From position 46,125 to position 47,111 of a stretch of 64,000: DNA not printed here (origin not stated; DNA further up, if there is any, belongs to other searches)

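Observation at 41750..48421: Gtr-like glycosylation system for an unusually N-acylated 3-amino-3,6-dideoxyhexose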

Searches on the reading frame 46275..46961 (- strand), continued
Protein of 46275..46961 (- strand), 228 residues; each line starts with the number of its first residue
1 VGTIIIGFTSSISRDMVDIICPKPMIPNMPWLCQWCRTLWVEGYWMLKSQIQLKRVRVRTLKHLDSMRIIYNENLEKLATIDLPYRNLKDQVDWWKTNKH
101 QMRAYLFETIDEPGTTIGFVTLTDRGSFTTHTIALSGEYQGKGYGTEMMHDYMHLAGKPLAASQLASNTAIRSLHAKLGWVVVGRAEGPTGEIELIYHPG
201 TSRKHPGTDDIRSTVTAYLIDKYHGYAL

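Call 43: predict_structure(alignment_id=A2)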
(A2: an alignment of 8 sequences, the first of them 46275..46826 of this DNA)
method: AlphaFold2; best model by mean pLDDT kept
length: 183 residues; sequences in the alignment: 8
mean_pLDDT: 88.1   pTM: 0.82
mean pLDDT of the five models: 88.1, 87.7, 82.3, 56.6, 47.4
residues with pLDDT >= 90: 104; 70-90: 67; 50-70: 8; < 50: 4
segments of 3 or more residues with pLDDT < 50: 1-3
pLDDT, mean of each block of 10 residues (from residue 1): 66 93 89 63 86 89 89 93 92 87 91 93 89 95 89 93 95 93 88
secondary structure, 60 per line:
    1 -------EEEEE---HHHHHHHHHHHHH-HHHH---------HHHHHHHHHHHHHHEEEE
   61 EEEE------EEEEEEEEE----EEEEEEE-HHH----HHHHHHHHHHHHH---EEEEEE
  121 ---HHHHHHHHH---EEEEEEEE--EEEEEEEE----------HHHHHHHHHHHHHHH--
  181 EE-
elements in order: E8-12 H16-28 H30-33 H43-56 E57-64 E71-79 E84-90 H99-111 E115-120 H124-132 E136-143 E146-153 H164-178

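Call 45: fold_search(model_id=the predicted structure, library=pdb)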
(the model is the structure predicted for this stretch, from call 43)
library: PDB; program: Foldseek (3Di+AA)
matches with E <= 10: 905; with E <= 0.001: 382
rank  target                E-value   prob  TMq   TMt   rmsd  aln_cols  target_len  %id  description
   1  1yr0_A                6.6e-10  1.00  0.66  0.73   3.2       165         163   21  Crystal structure of phosphinothricin acetyltransferase from agrobacterium tumefaciens (released 2005-02-15)
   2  4mj8_B                9.6e-10  1.00  0.69  0.75   2.3       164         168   16  Crystal structure of spermidine N-acetyltransferase from Vibrio cholerae in complex with polyamine (released 2013-09-25)
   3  7kwj_B                1.7e-09  1.00  0.64  0.70   3.3       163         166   18  Spermidine N-acetyltransferase SpeG K23-Q34 chimera from Vibrio cholerae and hSSAT (released 2020-12-16)
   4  7kx3_A                1.8e-09  1.00  0.67  0.72   2.7       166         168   16  SpeG Spermidine N-acetyltransferase F149G mutant from Vibrio cholerae (released 2020-12-16)
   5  6e1x_C                1.9e-09  1.00  0.69  0.71   2.4       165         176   16  Crystal structure of product-bound complex of spermidine/spermine N-acetyltransferase SpeG (released 2019-07-10)
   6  8fv0_B                2.0e-09  1.00  0.67  0.74   3.2       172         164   14  SpeG spermidine N-acetyltransferase from Staphylococcus aureus in complex with spermine (released 2023-04-26)
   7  8fv1_A                2.2e-09  1.00  0.69  0.75   2.4       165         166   14  SpeG spermidine N-acetyltransferase from Staphylococcus aureus in complex with spermine (released 2023-02-08)
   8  3wr7_A                2.2e-09  1.00  0.66  0.70   3.0       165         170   18  Crystal Structure of Spermidine Acetyltransferase from Escherichia coli (released 2015-09-02)
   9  5ix3                  2.3e-09  1.00  0.65  0.70   3.0       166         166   14  Crystal structure of N-acetyltransferase from Staphylococcus aureus. (released 2017-04-05)
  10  3dr8_A                2.5e-09  1.00  0.64  0.68   3.4       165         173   18  Structure of yncA, a putative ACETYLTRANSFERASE from Salmonella typhimurium with its cofactor Acetyl-CoA (released 2008-08-12)
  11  3dr6_B                2.6e-09  1.00  0.64  0.69   3.7       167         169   18  Structure of yncA, a putative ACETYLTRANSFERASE from Salmonella typhimurium (released 2008-09-09)
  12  7kwh_D                2.6e-09  1.00  0.63  0.70   3.0       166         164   17  Spermidine N-acetyltransferase SpeG K23-Y30 chimera from Vibrio cholerae and hSSAT (released 2020-12-16)
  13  4j3g_A                2.6e-09  1.00  0.63  0.69   3.7       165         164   18  Crystal structure of Ribosomal-protein-alanine N-acetyltransferase from Brucella melitensis (released 2013-03-13)
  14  3dr8_B                3.0e-09  1.00  0.66  0.70   3.9       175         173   16  Structure of yncA, a putative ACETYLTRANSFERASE from Salmonella typhimurium with its cofactor Acetyl-CoA (released 2008-08-12)
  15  2jlm_D                3.4e-09  1.00  0.71  0.71   4.4       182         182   18  Structure of a Putative Acetyltransferase (ACIAD1637) from Acinetobacter baylyi ADP1 (released 2009-01-20)
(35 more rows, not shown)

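Call 46: find_related_loci(query=A2, collection=metagenome_contigs, flank=9000)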
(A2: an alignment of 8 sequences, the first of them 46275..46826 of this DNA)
Query A2 (183 aa) in metagenome_contigs; peptide patterns used: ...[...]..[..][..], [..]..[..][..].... (x = any residue, [..] = any of these).
465 stretches matched a pattern; 18 encode a relative of the query (tblastn E <= 1e-3); 18 distinct loci.
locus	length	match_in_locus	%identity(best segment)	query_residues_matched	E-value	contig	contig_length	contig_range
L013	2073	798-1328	64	7-183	4e-82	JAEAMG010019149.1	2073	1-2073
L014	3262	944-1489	54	1-182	2e-66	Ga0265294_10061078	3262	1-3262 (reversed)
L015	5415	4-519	55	11-182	3e-65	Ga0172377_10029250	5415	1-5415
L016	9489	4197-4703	44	7-180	5e-49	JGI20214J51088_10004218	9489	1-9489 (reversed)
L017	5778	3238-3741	43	7-174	2e-46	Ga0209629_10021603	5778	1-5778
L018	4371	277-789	40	8-178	7e-46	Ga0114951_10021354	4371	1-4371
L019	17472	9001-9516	40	3-174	7e-43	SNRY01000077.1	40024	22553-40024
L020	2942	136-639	41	7-173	6e-40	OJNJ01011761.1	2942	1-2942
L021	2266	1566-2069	40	7-173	8e-40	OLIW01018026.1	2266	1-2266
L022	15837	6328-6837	36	8-174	2e-38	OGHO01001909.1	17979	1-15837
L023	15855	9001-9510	36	8-174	2e-38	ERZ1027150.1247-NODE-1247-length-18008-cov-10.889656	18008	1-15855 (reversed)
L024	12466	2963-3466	41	7-173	4e-39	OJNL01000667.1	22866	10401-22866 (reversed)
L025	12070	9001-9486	39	18-178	1e-36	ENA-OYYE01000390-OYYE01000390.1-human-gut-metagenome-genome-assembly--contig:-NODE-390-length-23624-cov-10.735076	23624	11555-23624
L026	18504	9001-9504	38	7-173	7e-36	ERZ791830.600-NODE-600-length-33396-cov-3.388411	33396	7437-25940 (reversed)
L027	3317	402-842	33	8-160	2e-24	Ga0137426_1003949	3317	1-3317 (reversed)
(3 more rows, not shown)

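Call 51: search_protein_families(library=pfam, proteins=[L019:1428-2489:+, L019:2711-3925:+, L019:5752-7191:+, L019:7192-8145:+, L019:8193-8597:+, L019:8594-9010:+, L019:13113-14609:+, L019:14974-15471:+, L019:15474-16349:+, L019:16360-17430:+], max_evalue=0.001)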
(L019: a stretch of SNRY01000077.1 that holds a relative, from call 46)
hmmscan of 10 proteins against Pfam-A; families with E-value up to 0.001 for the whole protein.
L019:1428-2489:+ (353 aa): 2 families
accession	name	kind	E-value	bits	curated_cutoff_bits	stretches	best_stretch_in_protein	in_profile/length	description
PF08541.16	ACP_syn_III_C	-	4.3e-22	78.5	26.6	1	250-335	2-88/90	3-Oxoacyl-[acyl-carrier-protein (ACP)] synthase III C terminal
PF08545.16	ACP_syn_III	-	5.3e-17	61.9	24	1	113-187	1-79/80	3-Oxoacyl-[acyl-carrier-protein (ACP)] synthase III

L019:2711-3925:+ (404 aa): 2 families
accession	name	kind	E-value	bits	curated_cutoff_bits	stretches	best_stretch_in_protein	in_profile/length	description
PF00501.34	AMP-binding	-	4.7e-19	68.9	29.9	1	101-246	167-330/384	AMP-binding enzyme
PF13193.12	AMP-binding_C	-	1.3e-12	48.9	24.5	1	325-400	1-76/76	AMP-binding enzyme C-terminal domain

L019:5752-7191:+ (479 aa): 1 family
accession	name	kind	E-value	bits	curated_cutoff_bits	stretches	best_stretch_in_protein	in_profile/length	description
PF03062.24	MBOAT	-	3.8e-13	49.9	27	1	89-364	62-313/337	MBOAT, membrane-bound O-acyltransferase family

L019:7192-8145:+ (317 aa): 0 families

L019:8193-8597:+ (134 aa): 1 family
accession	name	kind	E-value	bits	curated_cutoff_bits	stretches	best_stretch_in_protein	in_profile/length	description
PF05523.17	FdtA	-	1.8e-49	167.3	23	1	6-132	3-129/131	WxcM-like, C-terminal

L019:8594-9010:+ (138 aa): 1 family
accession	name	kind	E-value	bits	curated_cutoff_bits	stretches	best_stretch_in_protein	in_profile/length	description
PF05523.17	FdtA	-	5.6e-52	175.4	23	1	8-136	2-130/131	WxcM-like, C-terminal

L019:13113-14609:+ (498 aa): 3 families
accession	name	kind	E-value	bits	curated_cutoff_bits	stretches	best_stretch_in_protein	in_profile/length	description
PF13440.11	Polysacc_synt_3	-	8.2e-22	78.2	23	1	36-338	3-290/293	Polysaccharide biosynthesis protein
PF01943.22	Polysacc_synt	-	1.1e-18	68.1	28.2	1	14-289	5-271/274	Polysaccharide biosynthesis protein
PF03023.19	MurJ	-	1.9e-08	33.8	27.4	1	75-450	43-436/451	Lipid II flippase MurJ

L019:14974-15471:+ (165 aa): 0 families

L019:15474-16349:+ (291 aa): 4 families
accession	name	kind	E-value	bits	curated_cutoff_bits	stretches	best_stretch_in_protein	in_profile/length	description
PF00535.33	Glycos_transf_2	-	2.6e-28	99.5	23.3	1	11-124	1-115/168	Glycosyl transferase family 2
PF10111.15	Glyco_tranf_2_2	-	3.8e-16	59.8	27.3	1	11-196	1-205/276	Glycosyltransferase like family 2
PF13641.12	Glyco_tranf_2_3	-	2.7e-11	44.4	27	1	10-191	3-195/230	Glycosyltransferase like family 2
PF13704.12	Glyco_tranf_2_4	-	0.00084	20.2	27.5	0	18-108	2-93/98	Glycosyl transferase family 2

L019:16360-17430:+ (356 aa): 6 families
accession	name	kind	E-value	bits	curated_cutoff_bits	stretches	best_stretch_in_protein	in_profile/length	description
PF00534.26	Glycos_transf_1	-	5.2e-37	127.4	26.4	1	177-331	12-168/172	Glycosyl transferases group 1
PF13692.12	Glyco_trans_1_4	-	7.1e-31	107.8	27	1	181-319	2-141/142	Glycosyl transferases group 1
PF13439.12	Glyco_transf_4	-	2.7e-09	37.7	28.5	1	52-166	42-166/170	Glycosyltransferase Family 4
PF20706.3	GT4-conflict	-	9.6e-07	28.5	26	1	163-290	179-318/385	Family 4 Glycosyltransferase in conflict systems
PF13477.12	Glyco_trans_4_2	-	0.00026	21.6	23.4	0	43-106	37-96/139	Glycosyl transferase 4-like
PF13579.12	Glyco_trans_4_4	-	0.00075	20.3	29.7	1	14-111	2-100/158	Glycosyl transferase 4-like domain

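Call 52: search_protein_families(library=pfam, proteins=[L026:131-1423:+, L026:2270-3127:+, L026:3127-4044:+, L026:4859-5689:+, L026:6813-7943:+, L026:8173-8583:+, L026:13031-14020:+, L026:14024-15334:+, L026:15331-16272:+, L026:16272-17504:+], max_evalue=0.001)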
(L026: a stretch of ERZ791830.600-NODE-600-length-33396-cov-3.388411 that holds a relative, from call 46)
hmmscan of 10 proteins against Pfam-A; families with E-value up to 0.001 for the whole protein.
L026:131-1423:+ (430 aa): 2 families
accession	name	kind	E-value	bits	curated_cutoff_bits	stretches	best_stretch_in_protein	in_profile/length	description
PF07994.18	NAD_binding_5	-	9.9e-104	347.7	25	1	13-418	1-321/321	Myo-inositol-1-phosphate synthase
PF01658.22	Inos-1-P_synth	-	1.3e-35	122.2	27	1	246-358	1-107/107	Myo-inositol-1-phosphate synthase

L026:2270-3127:+ (285 aa): 0 families

L026:3127-4044:+ (305 aa): 1 family
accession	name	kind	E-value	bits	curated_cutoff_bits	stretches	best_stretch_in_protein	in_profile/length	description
PF01066.26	CDP-OH_P_transf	-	8e-11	43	22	1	45-140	3-94/152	CDP-alcohol phosphatidyltransferase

L026:4859-5689:+ (276 aa): 1 family
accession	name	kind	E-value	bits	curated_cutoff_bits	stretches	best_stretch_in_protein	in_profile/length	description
PF00149.33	Metallophos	-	9.5e-17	62.5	21.5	1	54-235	1-190/191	Calcineurin-like phosphoesterase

L026:6813-7943:+ (376 aa): 1 family
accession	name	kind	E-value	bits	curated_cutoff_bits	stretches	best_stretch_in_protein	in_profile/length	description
PF00953.26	Glycos_transf_4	-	4.4e-34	118.2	27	1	92-248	4-158/160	Glycosyl transferase family 4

L026:8173-8583:+ (136 aa): 1 family
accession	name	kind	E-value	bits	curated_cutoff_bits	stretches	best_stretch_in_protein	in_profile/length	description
PF05523.17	FdtA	-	5.9e-52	175.3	23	1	4-133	1-130/131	WxcM-like, C-terminal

L026:13031-14020:+ (329 aa): 3 families
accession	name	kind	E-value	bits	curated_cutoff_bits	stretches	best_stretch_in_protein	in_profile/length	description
PF00535.33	Glycos_transf_2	-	3.3e-32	112.2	23.3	1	8-175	1-166/168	Glycosyl transferase family 2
PF10111.15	Glyco_tranf_2_2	-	7.6e-08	32.6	27.3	1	8-126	1-122/276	Glycosyltransferase like family 2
PF13641.12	Glyco_tranf_2_3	-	5.5e-07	30.3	27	1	5-105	1-106/230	Glycosyltransferase like family 2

L026:14024-15334:+ (436 aa): 1 family
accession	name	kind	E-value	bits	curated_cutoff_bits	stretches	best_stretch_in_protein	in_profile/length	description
PF01943.22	Polysacc_synt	-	1.7e-20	74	28.2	1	21-298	5-274/274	Polysaccharide biosynthesis protein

L026:15331-16272:+ (313 aa): 2 families
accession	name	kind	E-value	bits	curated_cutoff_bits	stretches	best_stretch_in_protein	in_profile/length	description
PF00535.33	Glycos_transf_2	-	7.8e-23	81.7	23.3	1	7-135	1-129/168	Glycosyl transferase family 2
PF13641.12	Glyco_tranf_2_3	-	5.4e-10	40.1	27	1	4-113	1-114/230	Glycosyltransferase like family 2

L026:16272-17504:+ (410 aa): 3 families
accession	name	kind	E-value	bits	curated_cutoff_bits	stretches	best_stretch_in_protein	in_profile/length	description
PF13439.12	Glyco_transf_4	-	5.3e-08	33.5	28.5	1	12-112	1-101/170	Glycosyltransferase Family 4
PF13692.12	Glyco_trans_1_4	-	6e-06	27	27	1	185-287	3-103/142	Glycosyl transferases group 1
PF00534.26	Glycos_transf_1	-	0.00018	21.5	26.4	1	177-288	9-120/172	Glycosyl transferases group 1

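Call 56: find_encoding_contigs(protein=P0002, flank=5000, max_places=3)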
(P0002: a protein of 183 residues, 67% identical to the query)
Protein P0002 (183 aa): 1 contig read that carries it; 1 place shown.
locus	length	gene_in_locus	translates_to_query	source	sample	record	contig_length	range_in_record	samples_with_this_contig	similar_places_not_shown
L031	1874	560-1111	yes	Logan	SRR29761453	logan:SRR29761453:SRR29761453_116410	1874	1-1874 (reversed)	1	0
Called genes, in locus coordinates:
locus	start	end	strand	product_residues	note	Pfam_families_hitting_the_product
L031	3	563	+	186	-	?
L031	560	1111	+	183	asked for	PF13302:Acetyltransf_3 (weak), PF00583:Acetyltransf_1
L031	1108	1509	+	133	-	PF05523:FdtA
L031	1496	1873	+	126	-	?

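Call 69: search_solved_structures(query=A2, max_evalue=10)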
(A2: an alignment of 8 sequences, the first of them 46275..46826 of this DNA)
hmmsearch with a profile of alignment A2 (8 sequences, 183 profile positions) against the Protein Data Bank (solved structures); distinct sequences matched with E-value up to 10: 8.
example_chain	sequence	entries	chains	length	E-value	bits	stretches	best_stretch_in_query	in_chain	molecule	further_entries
5x6n_A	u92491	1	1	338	0.0042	19.9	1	41-123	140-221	Duffy binding protein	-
3f8k_A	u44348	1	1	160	0.15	14.8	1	10-148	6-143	Protein acetyltransferase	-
9mto_A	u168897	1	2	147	0.16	14.8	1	66-136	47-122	[Ribosomal protein bS18]-alanine N-acetyltransferase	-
2i79_A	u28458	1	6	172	0.2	14.4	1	87-142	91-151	Acetyltransferase, GNAT family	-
1vhs_A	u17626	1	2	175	0.32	13.8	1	10-112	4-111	similar to phosphinothricin acetyltransferase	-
4pv6_C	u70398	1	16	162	0.41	13.4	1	68-137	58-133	N-terminal acetyltransferase complex subunit [ARD1]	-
3f5b_A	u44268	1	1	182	0.7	12.6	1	88-140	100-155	Aminoglycoside N(6')acetyltransferase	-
1y7r_A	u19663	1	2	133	0.9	12.3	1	79-114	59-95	hypothetical protein SA2161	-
